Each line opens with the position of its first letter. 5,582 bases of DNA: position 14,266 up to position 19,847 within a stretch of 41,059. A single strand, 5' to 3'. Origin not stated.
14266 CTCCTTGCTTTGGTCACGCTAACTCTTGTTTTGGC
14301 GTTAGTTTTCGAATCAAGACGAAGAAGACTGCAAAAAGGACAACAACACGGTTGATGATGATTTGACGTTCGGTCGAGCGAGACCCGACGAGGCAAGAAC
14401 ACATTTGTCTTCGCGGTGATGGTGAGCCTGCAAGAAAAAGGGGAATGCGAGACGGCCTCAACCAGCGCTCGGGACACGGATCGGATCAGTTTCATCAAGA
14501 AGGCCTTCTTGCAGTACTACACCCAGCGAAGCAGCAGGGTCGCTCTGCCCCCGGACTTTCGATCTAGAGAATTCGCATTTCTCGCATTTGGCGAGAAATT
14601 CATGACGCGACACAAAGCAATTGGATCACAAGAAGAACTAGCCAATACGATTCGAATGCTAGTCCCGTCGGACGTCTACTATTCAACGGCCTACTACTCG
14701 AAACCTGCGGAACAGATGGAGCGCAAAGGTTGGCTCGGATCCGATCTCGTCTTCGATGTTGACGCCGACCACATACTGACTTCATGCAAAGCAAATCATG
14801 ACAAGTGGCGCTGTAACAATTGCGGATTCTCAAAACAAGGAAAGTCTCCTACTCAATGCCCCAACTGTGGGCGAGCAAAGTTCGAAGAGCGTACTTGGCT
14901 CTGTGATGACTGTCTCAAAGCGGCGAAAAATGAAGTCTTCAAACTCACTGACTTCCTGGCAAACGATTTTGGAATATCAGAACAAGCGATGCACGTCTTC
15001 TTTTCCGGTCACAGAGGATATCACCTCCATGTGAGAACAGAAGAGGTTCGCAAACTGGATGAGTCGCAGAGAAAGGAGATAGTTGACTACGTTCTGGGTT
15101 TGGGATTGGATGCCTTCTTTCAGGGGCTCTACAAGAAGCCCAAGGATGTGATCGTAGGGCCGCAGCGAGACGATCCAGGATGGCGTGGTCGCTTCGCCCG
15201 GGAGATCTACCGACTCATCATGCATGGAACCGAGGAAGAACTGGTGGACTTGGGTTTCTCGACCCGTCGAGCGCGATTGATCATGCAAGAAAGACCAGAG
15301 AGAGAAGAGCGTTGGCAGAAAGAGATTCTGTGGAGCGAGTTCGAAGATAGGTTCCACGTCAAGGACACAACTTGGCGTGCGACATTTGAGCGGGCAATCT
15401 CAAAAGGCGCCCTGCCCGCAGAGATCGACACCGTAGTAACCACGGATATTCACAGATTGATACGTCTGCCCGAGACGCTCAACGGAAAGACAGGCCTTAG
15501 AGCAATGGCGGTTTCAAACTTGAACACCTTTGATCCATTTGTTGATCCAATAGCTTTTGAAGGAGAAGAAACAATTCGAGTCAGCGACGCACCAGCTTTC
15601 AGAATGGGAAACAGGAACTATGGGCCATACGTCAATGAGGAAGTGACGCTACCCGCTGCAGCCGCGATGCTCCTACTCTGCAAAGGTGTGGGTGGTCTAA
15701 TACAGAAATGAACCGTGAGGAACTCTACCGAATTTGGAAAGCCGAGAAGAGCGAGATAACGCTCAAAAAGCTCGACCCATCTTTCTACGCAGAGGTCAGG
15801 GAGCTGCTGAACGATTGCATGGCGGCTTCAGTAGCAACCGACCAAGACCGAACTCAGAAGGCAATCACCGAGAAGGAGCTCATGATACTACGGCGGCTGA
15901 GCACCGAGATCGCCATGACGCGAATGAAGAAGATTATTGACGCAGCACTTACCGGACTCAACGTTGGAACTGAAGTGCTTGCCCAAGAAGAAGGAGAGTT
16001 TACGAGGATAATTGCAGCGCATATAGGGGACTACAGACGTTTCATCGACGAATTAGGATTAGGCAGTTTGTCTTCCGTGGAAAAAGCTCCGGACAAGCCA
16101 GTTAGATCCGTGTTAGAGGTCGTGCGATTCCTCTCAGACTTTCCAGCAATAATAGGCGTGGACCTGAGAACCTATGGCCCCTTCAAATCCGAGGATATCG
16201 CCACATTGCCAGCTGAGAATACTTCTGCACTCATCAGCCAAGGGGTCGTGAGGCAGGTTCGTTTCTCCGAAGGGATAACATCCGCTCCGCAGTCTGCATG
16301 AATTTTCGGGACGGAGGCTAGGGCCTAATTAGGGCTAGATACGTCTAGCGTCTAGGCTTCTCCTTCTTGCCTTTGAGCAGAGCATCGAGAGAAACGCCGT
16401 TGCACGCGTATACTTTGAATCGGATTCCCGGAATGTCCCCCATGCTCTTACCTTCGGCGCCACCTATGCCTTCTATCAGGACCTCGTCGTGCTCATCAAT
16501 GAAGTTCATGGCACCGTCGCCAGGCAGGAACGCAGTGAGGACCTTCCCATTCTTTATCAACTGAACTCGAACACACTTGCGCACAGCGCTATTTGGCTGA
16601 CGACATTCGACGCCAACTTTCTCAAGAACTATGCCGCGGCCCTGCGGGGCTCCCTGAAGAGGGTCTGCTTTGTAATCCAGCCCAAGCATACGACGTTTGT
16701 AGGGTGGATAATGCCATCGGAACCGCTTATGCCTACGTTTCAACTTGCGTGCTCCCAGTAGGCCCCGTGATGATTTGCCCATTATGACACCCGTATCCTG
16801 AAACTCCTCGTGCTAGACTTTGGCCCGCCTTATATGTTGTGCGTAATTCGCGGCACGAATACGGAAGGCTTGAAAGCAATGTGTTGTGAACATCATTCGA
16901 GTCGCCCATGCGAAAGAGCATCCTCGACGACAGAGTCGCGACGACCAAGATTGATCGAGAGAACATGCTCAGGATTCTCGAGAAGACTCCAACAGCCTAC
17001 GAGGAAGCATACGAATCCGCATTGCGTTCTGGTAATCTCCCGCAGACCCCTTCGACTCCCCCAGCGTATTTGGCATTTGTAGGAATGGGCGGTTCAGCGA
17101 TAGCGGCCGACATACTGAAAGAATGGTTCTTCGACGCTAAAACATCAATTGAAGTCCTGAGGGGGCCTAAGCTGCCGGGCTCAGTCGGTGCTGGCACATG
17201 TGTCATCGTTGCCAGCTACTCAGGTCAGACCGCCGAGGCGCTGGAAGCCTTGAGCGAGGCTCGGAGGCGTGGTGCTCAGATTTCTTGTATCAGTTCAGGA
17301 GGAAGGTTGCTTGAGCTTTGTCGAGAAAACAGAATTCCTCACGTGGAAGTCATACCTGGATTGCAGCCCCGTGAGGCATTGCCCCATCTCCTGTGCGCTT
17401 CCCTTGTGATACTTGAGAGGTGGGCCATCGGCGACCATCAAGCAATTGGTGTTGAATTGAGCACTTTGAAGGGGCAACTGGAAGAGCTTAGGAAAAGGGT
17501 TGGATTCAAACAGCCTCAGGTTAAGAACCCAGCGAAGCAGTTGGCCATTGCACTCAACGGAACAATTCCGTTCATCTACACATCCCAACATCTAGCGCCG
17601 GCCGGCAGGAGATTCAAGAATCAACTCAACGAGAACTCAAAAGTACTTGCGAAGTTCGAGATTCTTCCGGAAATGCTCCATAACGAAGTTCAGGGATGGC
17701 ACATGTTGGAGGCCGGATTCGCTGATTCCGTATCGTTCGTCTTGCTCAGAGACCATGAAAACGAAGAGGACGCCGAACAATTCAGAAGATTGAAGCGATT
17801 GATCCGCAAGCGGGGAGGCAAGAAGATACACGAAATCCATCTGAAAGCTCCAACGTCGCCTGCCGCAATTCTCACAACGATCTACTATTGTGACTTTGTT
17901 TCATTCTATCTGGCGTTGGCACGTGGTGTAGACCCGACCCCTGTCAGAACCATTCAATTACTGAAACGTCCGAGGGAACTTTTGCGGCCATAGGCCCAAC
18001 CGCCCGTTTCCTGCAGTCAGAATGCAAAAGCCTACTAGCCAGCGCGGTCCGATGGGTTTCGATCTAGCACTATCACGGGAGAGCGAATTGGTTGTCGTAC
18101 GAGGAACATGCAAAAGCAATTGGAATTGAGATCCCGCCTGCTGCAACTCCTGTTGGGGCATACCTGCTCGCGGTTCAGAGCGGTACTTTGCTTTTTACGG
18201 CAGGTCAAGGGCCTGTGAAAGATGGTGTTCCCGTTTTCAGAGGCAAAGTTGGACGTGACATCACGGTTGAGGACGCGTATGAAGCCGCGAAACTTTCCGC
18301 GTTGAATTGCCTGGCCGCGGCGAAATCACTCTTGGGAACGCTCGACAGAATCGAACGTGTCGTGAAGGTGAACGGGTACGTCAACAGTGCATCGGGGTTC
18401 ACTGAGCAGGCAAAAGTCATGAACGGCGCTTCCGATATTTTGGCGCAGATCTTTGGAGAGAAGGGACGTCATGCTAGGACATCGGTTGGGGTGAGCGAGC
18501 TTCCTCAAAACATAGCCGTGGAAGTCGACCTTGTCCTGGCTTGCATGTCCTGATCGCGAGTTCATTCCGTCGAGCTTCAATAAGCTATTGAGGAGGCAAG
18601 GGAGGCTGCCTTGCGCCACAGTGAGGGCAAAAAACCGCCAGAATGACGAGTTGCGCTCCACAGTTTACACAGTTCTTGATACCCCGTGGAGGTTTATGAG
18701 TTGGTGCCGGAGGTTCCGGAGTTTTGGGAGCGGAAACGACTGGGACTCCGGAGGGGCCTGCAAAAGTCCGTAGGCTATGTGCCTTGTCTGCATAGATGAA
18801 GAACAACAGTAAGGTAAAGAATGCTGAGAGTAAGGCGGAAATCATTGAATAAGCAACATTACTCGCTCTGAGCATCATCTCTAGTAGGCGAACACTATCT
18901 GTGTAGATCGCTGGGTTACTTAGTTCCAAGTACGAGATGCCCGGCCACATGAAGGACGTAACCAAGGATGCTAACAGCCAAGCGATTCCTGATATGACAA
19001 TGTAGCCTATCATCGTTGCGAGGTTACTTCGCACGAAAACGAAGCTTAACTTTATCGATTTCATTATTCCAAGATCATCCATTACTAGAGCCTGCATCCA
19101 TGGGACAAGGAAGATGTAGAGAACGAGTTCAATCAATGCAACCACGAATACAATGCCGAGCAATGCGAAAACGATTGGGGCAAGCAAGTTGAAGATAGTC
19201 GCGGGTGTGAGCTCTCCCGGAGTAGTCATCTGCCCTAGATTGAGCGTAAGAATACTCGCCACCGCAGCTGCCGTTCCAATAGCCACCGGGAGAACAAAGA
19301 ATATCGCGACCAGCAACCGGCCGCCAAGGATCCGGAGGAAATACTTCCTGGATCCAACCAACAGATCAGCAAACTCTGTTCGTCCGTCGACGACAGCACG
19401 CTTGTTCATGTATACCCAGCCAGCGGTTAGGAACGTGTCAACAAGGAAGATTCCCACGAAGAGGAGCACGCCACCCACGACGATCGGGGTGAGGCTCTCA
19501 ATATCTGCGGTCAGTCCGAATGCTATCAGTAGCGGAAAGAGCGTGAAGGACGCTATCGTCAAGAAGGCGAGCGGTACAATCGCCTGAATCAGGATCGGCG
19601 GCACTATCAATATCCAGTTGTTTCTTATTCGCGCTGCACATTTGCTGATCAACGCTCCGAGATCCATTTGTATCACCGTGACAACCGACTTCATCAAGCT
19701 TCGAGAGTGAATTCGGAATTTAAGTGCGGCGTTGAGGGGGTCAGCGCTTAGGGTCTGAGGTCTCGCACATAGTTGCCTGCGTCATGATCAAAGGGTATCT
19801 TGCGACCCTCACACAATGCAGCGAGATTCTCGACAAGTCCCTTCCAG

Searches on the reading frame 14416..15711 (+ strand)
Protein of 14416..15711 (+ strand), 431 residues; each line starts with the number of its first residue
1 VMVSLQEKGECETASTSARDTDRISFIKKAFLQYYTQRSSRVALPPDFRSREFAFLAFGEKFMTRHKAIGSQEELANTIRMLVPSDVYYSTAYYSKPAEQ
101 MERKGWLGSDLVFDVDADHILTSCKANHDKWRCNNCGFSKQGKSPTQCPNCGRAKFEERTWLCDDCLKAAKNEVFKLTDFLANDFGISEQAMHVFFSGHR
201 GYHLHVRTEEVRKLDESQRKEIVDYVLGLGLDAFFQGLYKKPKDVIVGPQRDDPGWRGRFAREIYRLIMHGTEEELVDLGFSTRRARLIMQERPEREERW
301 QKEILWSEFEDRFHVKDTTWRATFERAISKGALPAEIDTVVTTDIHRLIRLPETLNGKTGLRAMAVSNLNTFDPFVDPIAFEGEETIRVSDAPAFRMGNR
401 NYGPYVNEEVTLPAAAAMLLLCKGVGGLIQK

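Call 8: search_protein_families(library=pfam, proteins=[window:14416-15711:+])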
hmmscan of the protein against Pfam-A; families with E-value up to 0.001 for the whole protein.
window:14416-15711:+ (431 aa): 2 families
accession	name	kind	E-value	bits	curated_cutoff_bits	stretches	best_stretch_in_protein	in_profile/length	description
PF01896.25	DNA_primase_S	-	3.8e-18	66.8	26.8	1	162-363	16-158/163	DNA primase small subunit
PF21349.2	RUBY_RBDX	-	5.5e-05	23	26.5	1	131-155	1-26/30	Rubrerythrin, rubredoxin-like domain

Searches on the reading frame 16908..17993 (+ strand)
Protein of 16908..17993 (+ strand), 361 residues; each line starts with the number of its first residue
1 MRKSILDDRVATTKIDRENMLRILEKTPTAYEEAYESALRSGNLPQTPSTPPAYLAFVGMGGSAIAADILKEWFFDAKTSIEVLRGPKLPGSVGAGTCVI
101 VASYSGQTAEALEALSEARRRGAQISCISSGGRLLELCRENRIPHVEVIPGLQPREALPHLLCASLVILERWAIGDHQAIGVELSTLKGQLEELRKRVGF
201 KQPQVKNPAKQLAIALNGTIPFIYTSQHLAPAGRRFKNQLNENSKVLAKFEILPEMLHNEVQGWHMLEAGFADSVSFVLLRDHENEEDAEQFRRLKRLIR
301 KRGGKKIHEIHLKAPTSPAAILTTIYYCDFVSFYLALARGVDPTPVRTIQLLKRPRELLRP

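Call 44: search_protein_families(library=pfam, proteins=[window:16908-17993:+], max_evalue=0.0001)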
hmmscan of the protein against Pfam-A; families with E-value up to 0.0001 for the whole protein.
window:16908-17993:+ (361 aa): 2 families
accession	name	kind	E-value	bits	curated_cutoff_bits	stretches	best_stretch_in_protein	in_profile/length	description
PF10432.14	bact-PGI_C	-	5.7e-42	143.6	24.5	1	206-354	2-149/151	Bacterial phospho-glucose isomerase C-terminal SIS domain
PF01380.27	SIS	-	1.2e-05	25.6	25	1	56-129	9-87/131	SIS domain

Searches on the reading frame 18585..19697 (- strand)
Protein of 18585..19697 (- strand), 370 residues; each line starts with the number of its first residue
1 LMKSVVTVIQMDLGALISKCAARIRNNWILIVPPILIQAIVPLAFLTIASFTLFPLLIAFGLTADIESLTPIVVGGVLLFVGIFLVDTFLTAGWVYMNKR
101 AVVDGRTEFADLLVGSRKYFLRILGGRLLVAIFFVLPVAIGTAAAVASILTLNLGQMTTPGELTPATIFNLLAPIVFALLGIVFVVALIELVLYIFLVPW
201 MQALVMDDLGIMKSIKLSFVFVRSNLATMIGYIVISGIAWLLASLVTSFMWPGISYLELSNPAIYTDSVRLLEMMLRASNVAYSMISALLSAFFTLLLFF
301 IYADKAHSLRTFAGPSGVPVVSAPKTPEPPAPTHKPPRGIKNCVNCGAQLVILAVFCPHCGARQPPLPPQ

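Call 44: search_protein_families(library=pfam, proteins=[window:18585-19697:-], max_evalue=0.0001)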
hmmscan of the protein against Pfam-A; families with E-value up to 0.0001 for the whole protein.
window:18585-19697:- (370 aa): 3 families
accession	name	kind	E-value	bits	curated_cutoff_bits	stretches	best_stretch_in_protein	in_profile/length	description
PF25231.1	DUF7847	-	7.9e-14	52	28.7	1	53-298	20-246/252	Domain of unknown function (DUF7847)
PF13248.11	Zn_ribbon_3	-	1.2e-05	25.1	27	1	341-363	3-25/26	zinc-ribbon domain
PF13240.11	Zn_Ribbon_1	-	7.9e-05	22.8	25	0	343-362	2-21/23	zinc-ribbon domain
